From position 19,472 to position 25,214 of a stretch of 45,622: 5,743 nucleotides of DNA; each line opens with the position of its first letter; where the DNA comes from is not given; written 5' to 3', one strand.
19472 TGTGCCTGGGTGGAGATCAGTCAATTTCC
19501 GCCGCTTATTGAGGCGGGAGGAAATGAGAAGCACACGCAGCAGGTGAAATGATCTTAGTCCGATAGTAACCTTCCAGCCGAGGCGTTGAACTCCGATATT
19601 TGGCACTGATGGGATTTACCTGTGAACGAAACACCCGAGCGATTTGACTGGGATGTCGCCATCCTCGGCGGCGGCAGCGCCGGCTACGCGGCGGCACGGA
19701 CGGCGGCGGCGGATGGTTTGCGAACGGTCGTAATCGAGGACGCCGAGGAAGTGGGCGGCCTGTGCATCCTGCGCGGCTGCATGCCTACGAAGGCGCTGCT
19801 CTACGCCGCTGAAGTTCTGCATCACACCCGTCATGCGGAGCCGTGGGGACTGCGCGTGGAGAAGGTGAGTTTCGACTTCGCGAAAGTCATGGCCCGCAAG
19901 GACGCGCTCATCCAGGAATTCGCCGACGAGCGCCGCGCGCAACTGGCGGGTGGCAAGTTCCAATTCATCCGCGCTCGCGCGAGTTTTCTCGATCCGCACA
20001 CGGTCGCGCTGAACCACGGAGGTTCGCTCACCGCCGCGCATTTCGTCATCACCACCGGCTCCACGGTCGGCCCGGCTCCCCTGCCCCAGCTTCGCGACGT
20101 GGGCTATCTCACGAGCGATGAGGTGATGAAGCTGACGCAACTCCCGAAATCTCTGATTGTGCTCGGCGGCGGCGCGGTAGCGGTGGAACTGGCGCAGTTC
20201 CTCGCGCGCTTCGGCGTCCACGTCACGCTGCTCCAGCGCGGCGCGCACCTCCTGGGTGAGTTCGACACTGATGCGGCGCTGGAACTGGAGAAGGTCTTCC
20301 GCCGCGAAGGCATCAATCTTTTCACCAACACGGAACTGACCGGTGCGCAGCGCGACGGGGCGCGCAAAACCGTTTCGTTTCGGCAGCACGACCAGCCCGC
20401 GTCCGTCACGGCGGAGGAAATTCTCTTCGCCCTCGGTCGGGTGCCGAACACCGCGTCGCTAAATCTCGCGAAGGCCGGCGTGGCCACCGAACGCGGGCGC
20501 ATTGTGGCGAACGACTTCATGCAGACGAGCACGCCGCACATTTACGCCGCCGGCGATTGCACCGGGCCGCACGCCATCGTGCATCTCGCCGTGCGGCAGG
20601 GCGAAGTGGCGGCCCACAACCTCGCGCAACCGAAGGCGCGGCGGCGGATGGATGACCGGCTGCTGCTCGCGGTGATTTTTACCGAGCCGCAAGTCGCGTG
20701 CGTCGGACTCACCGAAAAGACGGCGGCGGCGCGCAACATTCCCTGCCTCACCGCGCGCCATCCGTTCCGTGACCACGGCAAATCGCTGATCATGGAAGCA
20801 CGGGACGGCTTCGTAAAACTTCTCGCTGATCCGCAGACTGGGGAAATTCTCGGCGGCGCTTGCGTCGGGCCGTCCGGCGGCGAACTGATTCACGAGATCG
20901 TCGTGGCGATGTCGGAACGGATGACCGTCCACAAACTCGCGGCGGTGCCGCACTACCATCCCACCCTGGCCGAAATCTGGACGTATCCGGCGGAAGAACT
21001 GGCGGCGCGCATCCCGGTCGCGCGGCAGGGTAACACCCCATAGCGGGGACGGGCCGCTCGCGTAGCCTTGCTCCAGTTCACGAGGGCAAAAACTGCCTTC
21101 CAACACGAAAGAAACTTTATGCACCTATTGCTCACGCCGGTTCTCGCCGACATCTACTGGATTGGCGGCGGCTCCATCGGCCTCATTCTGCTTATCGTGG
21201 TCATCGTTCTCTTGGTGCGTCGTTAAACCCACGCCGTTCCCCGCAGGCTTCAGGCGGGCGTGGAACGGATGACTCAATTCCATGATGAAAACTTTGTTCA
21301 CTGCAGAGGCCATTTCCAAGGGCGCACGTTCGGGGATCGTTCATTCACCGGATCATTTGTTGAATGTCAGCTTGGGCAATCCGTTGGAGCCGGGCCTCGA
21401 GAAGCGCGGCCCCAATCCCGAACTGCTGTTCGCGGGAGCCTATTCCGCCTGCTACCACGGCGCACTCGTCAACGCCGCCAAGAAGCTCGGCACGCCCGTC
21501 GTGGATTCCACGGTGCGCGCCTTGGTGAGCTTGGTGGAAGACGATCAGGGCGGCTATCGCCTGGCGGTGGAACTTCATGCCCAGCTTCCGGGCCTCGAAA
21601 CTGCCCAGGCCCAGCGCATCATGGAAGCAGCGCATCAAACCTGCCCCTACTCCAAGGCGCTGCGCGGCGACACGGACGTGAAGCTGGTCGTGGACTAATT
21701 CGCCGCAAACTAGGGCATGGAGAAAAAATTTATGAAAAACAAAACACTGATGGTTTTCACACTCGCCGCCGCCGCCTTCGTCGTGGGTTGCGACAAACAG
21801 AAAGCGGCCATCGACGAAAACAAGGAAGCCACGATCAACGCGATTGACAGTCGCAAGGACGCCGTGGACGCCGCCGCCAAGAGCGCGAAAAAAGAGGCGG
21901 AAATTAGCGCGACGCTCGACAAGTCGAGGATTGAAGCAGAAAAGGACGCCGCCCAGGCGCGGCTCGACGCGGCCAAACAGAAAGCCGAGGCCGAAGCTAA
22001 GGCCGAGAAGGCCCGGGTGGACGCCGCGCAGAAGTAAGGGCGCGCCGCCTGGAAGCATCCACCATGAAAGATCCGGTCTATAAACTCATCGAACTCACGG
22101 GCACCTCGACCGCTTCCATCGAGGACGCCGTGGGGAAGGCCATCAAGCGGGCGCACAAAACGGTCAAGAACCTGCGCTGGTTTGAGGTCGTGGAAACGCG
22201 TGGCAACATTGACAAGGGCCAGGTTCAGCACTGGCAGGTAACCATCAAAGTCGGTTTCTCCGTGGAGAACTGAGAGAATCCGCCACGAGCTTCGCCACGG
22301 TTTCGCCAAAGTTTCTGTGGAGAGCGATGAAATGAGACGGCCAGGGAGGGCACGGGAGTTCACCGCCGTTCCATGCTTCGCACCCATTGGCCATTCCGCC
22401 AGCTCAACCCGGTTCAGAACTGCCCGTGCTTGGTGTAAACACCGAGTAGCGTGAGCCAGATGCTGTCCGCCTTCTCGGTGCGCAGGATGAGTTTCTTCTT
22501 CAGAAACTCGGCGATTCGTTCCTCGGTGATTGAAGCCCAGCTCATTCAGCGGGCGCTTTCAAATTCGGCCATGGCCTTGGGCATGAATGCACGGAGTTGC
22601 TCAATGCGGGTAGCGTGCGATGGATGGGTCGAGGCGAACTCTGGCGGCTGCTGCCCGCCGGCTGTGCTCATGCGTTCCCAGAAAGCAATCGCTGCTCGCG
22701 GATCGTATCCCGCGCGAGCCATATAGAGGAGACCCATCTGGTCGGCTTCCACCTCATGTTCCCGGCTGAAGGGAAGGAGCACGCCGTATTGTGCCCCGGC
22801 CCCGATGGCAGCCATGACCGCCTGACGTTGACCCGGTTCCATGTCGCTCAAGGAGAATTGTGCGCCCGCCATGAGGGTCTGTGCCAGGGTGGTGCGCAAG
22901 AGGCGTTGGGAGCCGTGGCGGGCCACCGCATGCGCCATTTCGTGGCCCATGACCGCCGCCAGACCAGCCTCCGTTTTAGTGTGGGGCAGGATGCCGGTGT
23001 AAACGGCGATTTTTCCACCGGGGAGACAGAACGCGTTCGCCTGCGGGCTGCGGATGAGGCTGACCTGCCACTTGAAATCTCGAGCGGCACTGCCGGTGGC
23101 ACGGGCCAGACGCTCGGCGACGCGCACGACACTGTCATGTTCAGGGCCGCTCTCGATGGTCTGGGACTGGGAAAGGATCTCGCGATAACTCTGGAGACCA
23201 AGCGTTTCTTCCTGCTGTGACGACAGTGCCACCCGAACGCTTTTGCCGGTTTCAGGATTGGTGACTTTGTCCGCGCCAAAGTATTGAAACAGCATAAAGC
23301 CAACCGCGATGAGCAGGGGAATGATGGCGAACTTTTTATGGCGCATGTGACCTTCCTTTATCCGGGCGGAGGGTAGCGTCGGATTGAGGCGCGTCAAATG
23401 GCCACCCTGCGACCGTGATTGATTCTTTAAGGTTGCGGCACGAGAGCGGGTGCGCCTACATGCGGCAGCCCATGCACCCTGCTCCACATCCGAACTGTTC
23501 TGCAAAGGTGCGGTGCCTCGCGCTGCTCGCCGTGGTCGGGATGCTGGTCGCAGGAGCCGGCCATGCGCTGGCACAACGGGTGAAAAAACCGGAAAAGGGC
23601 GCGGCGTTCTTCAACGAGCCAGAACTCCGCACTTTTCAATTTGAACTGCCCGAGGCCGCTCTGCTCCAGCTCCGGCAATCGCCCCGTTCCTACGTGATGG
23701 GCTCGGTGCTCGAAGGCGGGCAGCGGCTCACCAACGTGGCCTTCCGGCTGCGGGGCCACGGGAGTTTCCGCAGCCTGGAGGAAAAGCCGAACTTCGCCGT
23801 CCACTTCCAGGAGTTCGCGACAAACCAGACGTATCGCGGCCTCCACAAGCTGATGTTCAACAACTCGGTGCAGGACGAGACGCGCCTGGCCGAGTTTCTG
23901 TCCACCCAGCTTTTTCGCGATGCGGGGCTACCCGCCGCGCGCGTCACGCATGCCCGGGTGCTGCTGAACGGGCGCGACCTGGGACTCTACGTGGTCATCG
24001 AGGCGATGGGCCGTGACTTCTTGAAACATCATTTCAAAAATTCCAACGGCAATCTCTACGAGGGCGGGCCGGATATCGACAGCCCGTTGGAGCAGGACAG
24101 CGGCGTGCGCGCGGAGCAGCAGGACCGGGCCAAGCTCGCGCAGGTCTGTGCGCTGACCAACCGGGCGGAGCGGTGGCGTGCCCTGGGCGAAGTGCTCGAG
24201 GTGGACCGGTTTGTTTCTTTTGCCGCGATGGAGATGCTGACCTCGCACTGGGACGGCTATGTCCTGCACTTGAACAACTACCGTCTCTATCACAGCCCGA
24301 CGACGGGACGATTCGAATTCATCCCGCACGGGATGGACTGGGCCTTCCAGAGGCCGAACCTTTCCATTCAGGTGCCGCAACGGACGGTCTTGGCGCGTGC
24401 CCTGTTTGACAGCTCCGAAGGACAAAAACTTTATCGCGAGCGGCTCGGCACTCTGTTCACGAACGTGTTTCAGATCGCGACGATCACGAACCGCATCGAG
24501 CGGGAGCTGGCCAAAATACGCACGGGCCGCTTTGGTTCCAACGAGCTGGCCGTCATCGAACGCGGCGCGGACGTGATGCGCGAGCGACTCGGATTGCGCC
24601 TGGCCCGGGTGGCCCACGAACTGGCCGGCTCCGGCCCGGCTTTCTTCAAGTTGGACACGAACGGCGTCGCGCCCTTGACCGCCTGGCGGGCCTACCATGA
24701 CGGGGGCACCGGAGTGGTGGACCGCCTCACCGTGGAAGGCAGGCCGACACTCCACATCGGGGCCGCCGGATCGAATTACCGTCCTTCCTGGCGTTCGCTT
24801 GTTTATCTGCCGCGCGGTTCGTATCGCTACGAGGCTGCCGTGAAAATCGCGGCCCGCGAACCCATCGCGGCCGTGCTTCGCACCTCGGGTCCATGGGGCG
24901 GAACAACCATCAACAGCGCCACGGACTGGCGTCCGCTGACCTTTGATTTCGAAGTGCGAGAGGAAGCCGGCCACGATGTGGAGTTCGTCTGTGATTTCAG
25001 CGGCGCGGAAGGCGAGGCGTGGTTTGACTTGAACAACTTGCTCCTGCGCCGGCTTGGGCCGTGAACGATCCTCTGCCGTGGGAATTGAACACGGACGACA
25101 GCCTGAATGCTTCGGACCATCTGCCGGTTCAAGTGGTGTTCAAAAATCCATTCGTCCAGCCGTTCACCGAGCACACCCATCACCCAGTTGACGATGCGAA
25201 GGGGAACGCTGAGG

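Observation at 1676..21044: Co-oriented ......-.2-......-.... box repeated about 9 times in front of + strand genes: a candidate regulon signal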

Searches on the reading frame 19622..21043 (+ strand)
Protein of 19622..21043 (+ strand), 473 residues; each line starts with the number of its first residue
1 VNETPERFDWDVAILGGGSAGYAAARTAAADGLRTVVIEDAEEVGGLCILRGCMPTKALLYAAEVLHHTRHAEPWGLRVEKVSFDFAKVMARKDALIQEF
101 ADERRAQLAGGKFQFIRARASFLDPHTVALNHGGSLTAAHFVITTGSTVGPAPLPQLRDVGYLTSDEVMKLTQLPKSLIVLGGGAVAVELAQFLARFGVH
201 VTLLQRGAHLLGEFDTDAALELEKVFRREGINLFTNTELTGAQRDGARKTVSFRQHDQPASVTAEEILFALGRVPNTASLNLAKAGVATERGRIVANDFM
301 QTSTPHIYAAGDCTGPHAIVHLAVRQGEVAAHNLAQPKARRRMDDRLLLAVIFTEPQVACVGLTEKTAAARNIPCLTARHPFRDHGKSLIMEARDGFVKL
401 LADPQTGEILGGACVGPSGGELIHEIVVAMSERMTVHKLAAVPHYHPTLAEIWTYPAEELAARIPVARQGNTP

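Call 8: search_protein_families(library=pfam, proteins=[window:19622-21043:+], max_evalue=0.01)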
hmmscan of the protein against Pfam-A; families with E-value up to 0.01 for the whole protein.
window:19622-21043:+ (473 aa): 16 families
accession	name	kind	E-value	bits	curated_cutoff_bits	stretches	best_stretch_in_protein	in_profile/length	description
PF07992.20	Pyr_redox_2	-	3.9e-60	204.2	26.1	1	11-327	2-291/291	Pyridine nucleotide-disulphide oxidoreductase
PF02852.28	Pyr_redox_dim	-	2.2e-31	108.8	25.3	1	350-454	3-107/110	Pyridine nucleotide-disulphide oxidoreductase, dimerisation domain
PF00070.33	Pyr_redox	-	6e-18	65.6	22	1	178-252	2-78/82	Pyridine nucleotide-disulphide oxidoreductase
PF12831.13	FAD_oxidored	-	1.1e-09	38.5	27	1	11-56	1-46/416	FAD dependent oxidoreductase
PF13738.12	Pyr_redox_3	-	3.2e-09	36.9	30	1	175-311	164-305/305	Pyridine nucleotide-disulphide oxidoreductase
PF13450.12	NAD_binding_8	-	4.5e-08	33.7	21.9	1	14-48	1-35/68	NAD(P)-binding Rossmann-like domain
PF01134.28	GIDA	-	1.8e-06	27.7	22.1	1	11-147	1-150/391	Glucose inhibited division protein A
PF01946.23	Thi4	-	3.3e-05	23.7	26.2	1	9-54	17-63/235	Thi4 family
PF01266.30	DAO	-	0.00013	22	27.9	1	11-45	1-35/353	FAD dependent oxidoreductase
PF03486.20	HI0933_like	-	0.00014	21.9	50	1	11-45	2-36/244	HI0933-like protein Rossmann domain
PF13478.12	XdhC_C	-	0.00017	22.6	29.7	0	178-209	1-32/125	XdhC Rossmann domain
PF00890.30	FAD_binding_2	-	0.00026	20.8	20.4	1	11-46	1-36/414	FAD binding domain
PF01262.27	AlaDh_PNT_C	-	0.0012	18.8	23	0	12-39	31-58/214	Alanine dehydrogenase/PNT, C-terminal domain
PF01494.25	FAD_binding_3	-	0.0034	17.1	22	0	10-42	2-34/349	FAD binding domain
PF02737.24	3HCDH_N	-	0.0067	16.8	22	0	179-231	3-55/180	3-hydroxyacyl-CoA dehydrogenase, NAD binding domain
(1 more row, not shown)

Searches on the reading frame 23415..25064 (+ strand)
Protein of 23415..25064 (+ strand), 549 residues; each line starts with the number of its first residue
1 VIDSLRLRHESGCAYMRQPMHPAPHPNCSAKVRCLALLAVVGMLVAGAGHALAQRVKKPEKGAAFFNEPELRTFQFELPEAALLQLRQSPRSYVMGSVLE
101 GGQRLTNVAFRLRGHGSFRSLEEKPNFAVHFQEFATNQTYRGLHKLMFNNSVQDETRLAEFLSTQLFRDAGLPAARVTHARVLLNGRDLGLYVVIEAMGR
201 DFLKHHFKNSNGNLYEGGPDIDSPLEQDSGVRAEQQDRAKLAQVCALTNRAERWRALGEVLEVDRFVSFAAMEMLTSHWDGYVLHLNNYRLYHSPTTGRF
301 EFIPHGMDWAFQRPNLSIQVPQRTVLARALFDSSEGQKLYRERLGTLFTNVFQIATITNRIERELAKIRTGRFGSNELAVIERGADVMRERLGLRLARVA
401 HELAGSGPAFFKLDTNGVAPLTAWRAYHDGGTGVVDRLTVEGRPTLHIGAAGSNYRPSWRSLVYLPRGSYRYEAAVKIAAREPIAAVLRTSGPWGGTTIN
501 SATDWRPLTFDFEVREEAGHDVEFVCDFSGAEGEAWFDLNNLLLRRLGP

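Call 48: search_protein_families(library=pfam, proteins=[window:23415-25064:+], max_evalue=0.00001)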
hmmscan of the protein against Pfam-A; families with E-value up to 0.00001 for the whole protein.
window:23415-25064:+ (549 aa): 1 family
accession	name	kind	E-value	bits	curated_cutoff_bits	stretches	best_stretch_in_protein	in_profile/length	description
PF08757.17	CotH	-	1.1e-37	130.7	23.8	1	112-369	3-285/322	CotH kinase protein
